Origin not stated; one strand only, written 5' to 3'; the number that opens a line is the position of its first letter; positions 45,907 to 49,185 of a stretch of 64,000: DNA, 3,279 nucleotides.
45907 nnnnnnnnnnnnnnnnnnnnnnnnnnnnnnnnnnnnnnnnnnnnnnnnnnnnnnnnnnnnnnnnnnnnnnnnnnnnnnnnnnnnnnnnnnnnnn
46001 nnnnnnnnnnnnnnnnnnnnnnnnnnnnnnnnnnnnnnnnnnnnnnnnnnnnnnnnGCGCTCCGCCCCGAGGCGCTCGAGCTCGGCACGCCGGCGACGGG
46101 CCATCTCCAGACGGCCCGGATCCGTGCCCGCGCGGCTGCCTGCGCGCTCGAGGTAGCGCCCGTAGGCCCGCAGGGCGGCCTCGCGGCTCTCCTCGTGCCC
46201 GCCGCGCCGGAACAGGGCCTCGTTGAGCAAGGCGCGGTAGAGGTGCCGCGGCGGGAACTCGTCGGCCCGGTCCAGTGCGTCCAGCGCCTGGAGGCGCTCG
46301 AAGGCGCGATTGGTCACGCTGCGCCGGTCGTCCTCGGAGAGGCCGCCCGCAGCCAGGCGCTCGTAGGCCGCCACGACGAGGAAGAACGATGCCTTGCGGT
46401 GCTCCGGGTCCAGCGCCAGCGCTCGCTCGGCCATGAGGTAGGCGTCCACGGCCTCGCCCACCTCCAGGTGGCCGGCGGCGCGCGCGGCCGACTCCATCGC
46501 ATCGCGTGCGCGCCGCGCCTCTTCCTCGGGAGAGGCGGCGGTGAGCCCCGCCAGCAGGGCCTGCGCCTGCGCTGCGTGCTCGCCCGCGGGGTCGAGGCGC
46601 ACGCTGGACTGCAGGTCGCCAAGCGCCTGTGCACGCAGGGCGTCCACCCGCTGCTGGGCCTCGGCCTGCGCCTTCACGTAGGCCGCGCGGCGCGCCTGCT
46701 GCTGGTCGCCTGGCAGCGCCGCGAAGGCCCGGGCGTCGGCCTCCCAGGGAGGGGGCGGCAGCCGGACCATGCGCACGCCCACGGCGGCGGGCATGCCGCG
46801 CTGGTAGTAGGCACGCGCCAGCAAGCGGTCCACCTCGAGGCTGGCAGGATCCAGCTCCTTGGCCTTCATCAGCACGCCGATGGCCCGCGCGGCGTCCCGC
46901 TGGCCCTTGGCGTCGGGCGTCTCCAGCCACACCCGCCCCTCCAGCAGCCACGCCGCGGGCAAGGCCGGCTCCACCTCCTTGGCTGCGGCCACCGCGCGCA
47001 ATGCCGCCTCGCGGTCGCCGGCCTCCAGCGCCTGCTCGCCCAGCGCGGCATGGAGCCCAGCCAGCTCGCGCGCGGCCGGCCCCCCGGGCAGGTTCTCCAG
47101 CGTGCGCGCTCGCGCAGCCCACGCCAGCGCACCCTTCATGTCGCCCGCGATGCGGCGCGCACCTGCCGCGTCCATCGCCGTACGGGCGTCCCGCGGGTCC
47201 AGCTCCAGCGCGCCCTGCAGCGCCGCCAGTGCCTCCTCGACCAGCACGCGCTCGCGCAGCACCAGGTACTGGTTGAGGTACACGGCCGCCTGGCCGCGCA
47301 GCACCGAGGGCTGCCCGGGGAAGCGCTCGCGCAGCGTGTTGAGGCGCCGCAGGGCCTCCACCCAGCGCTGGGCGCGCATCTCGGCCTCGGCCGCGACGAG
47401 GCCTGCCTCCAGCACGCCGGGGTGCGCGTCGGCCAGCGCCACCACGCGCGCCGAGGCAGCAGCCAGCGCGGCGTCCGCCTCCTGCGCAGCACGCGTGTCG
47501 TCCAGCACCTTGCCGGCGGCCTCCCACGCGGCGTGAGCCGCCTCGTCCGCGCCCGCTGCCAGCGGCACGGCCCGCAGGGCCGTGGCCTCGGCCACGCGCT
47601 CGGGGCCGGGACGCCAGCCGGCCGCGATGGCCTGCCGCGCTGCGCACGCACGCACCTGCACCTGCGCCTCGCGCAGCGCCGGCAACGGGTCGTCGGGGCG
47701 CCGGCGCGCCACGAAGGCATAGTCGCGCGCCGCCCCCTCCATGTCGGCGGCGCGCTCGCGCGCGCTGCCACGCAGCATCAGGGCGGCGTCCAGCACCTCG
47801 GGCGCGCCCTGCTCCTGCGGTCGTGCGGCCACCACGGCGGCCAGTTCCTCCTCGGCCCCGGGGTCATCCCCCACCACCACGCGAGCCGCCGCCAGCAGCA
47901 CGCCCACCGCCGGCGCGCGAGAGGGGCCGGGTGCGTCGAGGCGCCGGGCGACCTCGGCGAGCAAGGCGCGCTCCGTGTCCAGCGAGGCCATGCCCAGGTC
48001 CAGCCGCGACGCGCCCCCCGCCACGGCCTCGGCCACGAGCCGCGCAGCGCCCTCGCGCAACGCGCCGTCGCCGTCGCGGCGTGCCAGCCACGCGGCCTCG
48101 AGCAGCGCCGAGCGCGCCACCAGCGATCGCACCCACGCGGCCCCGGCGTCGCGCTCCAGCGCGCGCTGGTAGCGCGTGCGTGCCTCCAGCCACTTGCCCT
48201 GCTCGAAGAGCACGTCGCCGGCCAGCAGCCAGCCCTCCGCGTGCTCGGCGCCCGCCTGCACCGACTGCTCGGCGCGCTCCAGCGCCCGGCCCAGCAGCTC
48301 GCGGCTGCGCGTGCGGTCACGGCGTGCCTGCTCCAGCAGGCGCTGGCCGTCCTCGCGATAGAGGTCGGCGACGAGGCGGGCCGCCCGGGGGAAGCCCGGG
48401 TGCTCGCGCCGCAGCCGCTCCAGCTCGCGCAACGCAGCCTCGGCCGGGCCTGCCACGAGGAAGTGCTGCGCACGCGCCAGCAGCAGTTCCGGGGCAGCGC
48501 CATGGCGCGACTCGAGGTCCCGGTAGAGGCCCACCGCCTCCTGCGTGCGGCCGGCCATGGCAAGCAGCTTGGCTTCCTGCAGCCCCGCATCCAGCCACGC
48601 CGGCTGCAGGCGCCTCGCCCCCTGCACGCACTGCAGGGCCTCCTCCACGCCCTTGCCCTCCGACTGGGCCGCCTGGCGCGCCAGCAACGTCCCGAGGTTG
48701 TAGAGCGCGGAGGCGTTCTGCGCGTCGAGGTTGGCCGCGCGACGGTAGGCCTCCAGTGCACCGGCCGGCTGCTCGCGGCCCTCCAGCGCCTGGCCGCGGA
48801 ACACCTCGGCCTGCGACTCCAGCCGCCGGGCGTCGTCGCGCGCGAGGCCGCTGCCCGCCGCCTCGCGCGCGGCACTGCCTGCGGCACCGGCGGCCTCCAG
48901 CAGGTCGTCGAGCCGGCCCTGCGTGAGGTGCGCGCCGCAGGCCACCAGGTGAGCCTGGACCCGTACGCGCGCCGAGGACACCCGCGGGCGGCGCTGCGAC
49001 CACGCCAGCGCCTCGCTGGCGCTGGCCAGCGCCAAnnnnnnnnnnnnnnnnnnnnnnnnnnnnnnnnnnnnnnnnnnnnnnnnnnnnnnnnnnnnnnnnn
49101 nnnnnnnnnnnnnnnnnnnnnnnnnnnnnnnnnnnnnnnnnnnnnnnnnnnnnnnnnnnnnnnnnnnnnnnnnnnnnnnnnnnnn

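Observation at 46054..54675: Putative polyprenyl-phosphate-sugar-dependent (protein O-mannosylation-like) glycosylation operon with an embedded amidotransferase and methyltransferase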

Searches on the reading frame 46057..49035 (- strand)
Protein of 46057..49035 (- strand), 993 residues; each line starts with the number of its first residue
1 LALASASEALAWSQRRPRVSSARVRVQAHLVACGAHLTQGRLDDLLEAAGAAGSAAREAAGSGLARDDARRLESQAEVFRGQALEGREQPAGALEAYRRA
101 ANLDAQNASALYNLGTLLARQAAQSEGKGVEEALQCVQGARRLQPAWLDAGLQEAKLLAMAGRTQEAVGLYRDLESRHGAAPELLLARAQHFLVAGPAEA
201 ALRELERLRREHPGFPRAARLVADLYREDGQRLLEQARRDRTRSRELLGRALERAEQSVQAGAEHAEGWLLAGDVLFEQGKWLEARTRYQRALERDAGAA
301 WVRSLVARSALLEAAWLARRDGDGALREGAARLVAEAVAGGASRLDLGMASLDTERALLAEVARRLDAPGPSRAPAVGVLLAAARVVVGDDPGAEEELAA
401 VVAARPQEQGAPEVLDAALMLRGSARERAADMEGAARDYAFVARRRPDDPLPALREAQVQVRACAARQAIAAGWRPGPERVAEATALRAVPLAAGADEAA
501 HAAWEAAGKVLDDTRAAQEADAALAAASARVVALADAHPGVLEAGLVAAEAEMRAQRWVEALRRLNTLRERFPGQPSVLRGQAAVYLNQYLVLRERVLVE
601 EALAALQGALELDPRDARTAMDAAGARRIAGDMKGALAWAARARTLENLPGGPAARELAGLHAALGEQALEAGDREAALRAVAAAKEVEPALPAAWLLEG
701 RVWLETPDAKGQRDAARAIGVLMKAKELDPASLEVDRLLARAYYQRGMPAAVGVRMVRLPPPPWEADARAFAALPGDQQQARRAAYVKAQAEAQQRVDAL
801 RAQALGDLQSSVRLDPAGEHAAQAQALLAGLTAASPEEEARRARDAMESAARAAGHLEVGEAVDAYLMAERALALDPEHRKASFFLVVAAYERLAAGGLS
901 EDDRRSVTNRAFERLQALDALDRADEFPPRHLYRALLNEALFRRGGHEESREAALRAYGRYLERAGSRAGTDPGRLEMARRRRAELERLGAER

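Call 46: find_homologous_proteins(query=window:46057-49035:-, max_evalue=0.001)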
Query seq(993 aa) (993 aa): 9 proteins with E <= 0.001 among 8000 candidates.
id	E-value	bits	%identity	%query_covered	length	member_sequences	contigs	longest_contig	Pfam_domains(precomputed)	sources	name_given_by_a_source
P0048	0.0e+0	2012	100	100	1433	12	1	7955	PF13414.13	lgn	-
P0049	0.0e+0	1642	83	100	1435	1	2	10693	PF14559.13,PF13431.13,PF13414.13,PF00515.35,PF13432.13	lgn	-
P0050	0.0e+0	1620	82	98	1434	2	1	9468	PF13431.13,PF13414.13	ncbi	ncbi:MAG: tetratricopeptide repeat protein [Planctomycetia bacterium]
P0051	0.0e+0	1156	62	98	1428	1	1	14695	PF14559.13,PF13414.13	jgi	jgi:hypothetical protein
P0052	9.9e-219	747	48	100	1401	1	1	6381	PF14559.13,PF13414.13,PF25058.2,PF00515.35,PF13428.13,PF07719.24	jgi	jgi:tetratricopeptide (TPR) repeat protein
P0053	5.9e-218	745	50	100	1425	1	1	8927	PF14559.13,PF13414.13,PF13432.13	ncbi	-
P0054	3.7e-208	712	48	100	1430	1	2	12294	PF14559.13,PF13414.13,PF00515.35,PF13181.13,PF07719.24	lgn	-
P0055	1.1e-88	317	36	100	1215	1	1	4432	PF14559.13,PF13431.13,PF23914.2,PF25060.1,PF13414.13,PF00515.35,PF13432.13,PF13428.13,PF13181.13,PF07719.24,PF13174.13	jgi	jgi:tetratricopeptide (TPR) repeat protein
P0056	2.0e-24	104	32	89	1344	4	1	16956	PF14559.13,PF13431.13,PF13432.13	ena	-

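Call 47: find_encoding_contigs(protein=P0056, flank=10000, max_places=3)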
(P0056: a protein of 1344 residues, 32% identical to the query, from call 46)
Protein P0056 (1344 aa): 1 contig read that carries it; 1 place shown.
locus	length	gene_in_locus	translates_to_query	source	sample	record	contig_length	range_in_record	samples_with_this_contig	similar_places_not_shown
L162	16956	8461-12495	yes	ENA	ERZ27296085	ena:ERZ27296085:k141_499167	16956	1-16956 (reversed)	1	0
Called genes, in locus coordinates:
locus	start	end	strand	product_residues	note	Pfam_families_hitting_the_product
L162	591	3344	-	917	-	PF07719:TPR_2 (faint), PF07660:STN (faint), PF00263:Secretin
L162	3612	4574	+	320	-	PF03167:UDG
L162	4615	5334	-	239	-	PF13489:Methyltransf_23, PF08241:Methyltransf_11, PF08242:Methyltransf_12, PF13649:Methyltransf_25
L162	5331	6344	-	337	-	PF01368:DHH, PF02272:DHHA1 (faint)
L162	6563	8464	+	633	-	PF13522:GATase_6, PF13537:GATase_7, PF00733:Asn_synthase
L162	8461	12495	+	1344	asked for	PF14559:TPR_19 (faint), PF13431:TPR_17 (faint), PF13432:TPR_16 (weak)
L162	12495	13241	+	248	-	PF20260:PUA_4, PF04452:Methyltrans_RNA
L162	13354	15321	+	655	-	PF16697:Yop-YscD_cpl, PF00498:FHA, PF01590:GAF, PF13185:GAF_2, PF13492:GAF_3, PF00158:Sigma54_activat, PF14532:Sigma54_activ_2, PF25601:AAA_lid_14, +3 more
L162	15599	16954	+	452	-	?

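Call 48: find_encoding_contigs(protein=P0054, flank=10000, max_places=3)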
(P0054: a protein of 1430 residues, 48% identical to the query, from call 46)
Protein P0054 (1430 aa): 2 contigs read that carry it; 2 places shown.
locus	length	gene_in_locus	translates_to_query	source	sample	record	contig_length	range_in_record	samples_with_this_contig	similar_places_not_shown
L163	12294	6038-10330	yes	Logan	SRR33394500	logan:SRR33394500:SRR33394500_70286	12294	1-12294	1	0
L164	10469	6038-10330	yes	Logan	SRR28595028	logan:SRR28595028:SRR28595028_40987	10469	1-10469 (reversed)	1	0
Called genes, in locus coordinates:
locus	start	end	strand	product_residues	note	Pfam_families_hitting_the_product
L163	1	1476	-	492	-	?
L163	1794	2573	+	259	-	PF03167:UDG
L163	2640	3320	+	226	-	PF00535:Glycos_transf_2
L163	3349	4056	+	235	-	PF13489:Methyltransf_23, PF08241:Methyltransf_11, PF08242:Methyltransf_12, PF13649:Methyltransf_25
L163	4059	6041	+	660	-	PF13522:GATase_6, PF13537:GATase_7 (weak), PF00733:Asn_synthase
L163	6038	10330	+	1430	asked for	PF00515:TPR_1 (faint), PF07719:TPR_2 (faint), PF13414:TPR_11 (faint), PF14559:TPR_19 (faint), PF13181:TPR_8 (faint)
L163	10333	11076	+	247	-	PF20260:PUA_4, PF04452:Methyltrans_RNA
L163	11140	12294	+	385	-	?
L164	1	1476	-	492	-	?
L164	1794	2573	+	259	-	PF03167:UDG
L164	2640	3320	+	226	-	PF00535:Glycos_transf_2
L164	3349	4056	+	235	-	PF13489:Methyltransf_23, PF08241:Methyltransf_11, PF08242:Methyltransf_12, PF13649:Methyltransf_25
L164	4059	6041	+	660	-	PF13522:GATase_6, PF13537:GATase_7 (weak), PF00733:Asn_synthase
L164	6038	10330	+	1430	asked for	PF00515:TPR_1 (faint), PF07719:TPR_2 (faint), PF13414:TPR_11 (faint), PF14559:TPR_19 (faint), PF13181:TPR_8 (faint)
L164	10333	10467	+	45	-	?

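Call 49: find_encoding_contigs(protein=P0051, flank=10000, max_places=3)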
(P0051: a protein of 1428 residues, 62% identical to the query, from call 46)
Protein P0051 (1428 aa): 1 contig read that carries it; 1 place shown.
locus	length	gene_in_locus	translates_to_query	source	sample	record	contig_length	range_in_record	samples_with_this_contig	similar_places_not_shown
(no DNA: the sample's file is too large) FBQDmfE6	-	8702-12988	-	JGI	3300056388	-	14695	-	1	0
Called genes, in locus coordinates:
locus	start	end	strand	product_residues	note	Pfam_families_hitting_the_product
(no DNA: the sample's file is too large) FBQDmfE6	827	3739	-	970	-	PF13428:TPR_14 (faint), PF13432:TPR_16 (faint), PF00515:TPR_1 (faint), PF13181:TPR_8 (faint), PF13414:TPR_11 (faint), PF14559:TPR_19 (faint), PF07719:TPR_2 (weak), PF00263:Secretin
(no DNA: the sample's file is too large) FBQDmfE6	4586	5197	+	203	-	PF03167:UDG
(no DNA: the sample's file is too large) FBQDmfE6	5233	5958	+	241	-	PF00535:Glycos_transf_2, PF13641:Glyco_tranf_2_3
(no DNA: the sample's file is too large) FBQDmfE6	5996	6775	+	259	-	PF13489:Methyltransf_23, PF08241:Methyltransf_11, PF08242:Methyltransf_12 (weak), PF13649:Methyltransf_25 (weak)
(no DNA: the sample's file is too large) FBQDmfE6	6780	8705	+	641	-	PF13522:GATase_6, PF13537:GATase_7, PF00733:Asn_synthase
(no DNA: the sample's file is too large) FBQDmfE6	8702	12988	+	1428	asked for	PF13414:TPR_11 (faint), PF14559:TPR_19 (faint)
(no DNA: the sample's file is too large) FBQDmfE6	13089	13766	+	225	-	PF20260:PUA_4 (weak), PF04452:Methyltrans_RNA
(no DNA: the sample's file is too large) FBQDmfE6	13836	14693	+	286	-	?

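Call 72: predict_structure(alignment_id=A4)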
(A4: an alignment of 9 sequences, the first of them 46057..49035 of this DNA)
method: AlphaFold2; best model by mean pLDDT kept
length: 993 residues; sequences in the alignment: 9
mean_pLDDT: 90.4   pTM: 0.66
mean pLDDT of the five models: 90.4, 88.1, 87.9, 87.7, 87.2
residues with pLDDT >= 90: 639; 70-90: 341; 50-70: 11; < 50: 2
segments of 3 or more residues with pLDDT < 50: none
pLDDT, mean of each block of 10 residues (from residue 1): 86 77 89 93 95 93 88 97 94 96 95 95 84 95 92 92 90 91 89 79 88 82 90 89 91 95 90 94 95 90 93 90 85 94 83 91 90 94 92 94 93 96 92 96 94 94 90 84 92 85 91 91 94 94 94 93 96 93 96 94 97 91 95 94 87 91 95 95 94 95 91 92 94 93 93 80 82 89 90 90 94 90 86 70 87 91 92 84 93 88 87 86 79 93 86 93 82 88 89 45
secondary structure, 60 per line:
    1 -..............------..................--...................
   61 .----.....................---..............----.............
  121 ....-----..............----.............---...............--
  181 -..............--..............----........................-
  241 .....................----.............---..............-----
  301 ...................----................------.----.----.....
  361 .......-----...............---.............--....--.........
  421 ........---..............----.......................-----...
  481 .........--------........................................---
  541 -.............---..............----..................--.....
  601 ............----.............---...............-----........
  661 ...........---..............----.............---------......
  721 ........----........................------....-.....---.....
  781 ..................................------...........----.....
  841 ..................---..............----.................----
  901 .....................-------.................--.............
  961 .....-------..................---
elements in order (helices of 4 or more, strands of 3 or more residues): H2-15 H22-39 H42-61 H66-86 H90-103 H108-124 H130-143 H148-160 H164-178 H182-195 H198-211 H216-239 H241-261 H266-278 H282-295 H301-319 H324-339 H356-367 H373-387 H391-403 H406-409 H412-428 H432-445 H450-472 H478-489 H498-537 H542-554 H558-571 H576-593 H596-612 H617-629 H633-647 H653-671 H675-688 H693-705 H715-728 H733-756 H763-766 H768-772 H776-814 H821-831 H836-858 H862-875 H880-896 H901-921 H929-945 H948-965 H973-990

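Call 75: fold_search(model_id=the predicted structure, library=pdb)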
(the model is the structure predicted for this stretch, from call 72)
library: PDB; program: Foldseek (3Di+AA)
matches with E <= 10: 1589; with E <= 0.001: 301
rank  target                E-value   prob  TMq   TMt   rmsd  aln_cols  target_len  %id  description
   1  4buj_F                9.2e-13  1.00  0.23  0.18  31.3      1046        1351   12  Crystal structure of the S. cerevisiae Ski2-3-8 complex (released 2013-08-28)
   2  9hvq_Q                1.3e-12  1.00  0.17  0.18  27.0      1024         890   12  Structure of the transcribing Pol II-DSIF-PAF-SPT6-RECQL5 complex (released 2025-07-16)
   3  6af0_A                1.6e-12  1.00  0.19  0.20  30.9      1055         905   13  Structure of Ctr9, Paf1 and Cdc73 ternary complex from Myceliophthora thermophila (released 2018-09-19)
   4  7qds_B                1.9e-12  1.00  0.23  0.22  29.2      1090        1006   13  Apo human SKI complex in the open state (released 2022-02-02)
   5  7dkh_I                3.5e-12  1.00  0.19  0.21  30.1      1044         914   10  Crystal structure of the Ctr9/Paf1/Cdc73/Rtf1 quaternary complex (released 2021-11-24)
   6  9rtt_Q                4.8e-12  1.00  0.21  0.22  33.1       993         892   13  Activated Elongation Complex with IWS1 and ELOF1 (released 2025-09-03)
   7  4buj_B                5.7e-12  1.00  0.23  0.18  30.5      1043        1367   12  Crystal structure of the S. cerevisiae Ski2-3-8 complex (released 2013-08-28)
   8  7qdr_B                7.0e-12  1.00  0.20  0.17  28.8      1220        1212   12  Apo human SKI complex in the closed state (released 2022-02-02)
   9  8bbg_D                7.8e-12  1.00  0.17  0.13  28.8      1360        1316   13  Structure of the IFT-A complex; anterograde IFT-A train model (released 2022-12-21)
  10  8q9t_E                8.4e-12  1.00  0.19  0.18  32.9      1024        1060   12  CryoEM structure of a S. Cerevisiae Ski238 complex bound to RNA (released 2023-11-29)
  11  7qdz_B                1.0e-11  1.00  0.22  0.20  29.2      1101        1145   13  80S-bound human SKI complex in the closed state (released 2022-02-09)
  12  9g8r_B                1.7e-11  1.00  0.24  0.22  29.0      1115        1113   13  human SKI7-SKI238 complex in the open state (released 2024-10-16)
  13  7xn7_q                2.8e-11  1.00  0.17  0.18  29.2      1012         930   12  RNA polymerase II elongation complex containing Spt4/5, Elf1, Spt6, Spn1 and Paf1C (released 2022-09-07)
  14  7dkh_A                3.8e-11  1.00  0.18  0.19  30.0      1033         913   11  Crystal structure of the Ctr9/Paf1/Cdc73/Rtf1 quaternary complex (released 2021-11-24)
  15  8hmd_C                3.9e-11  1.00  0.21  0.17  33.3      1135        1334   12  base module state 2 of Tetrahymena IFT-A (released 2023-06-14)
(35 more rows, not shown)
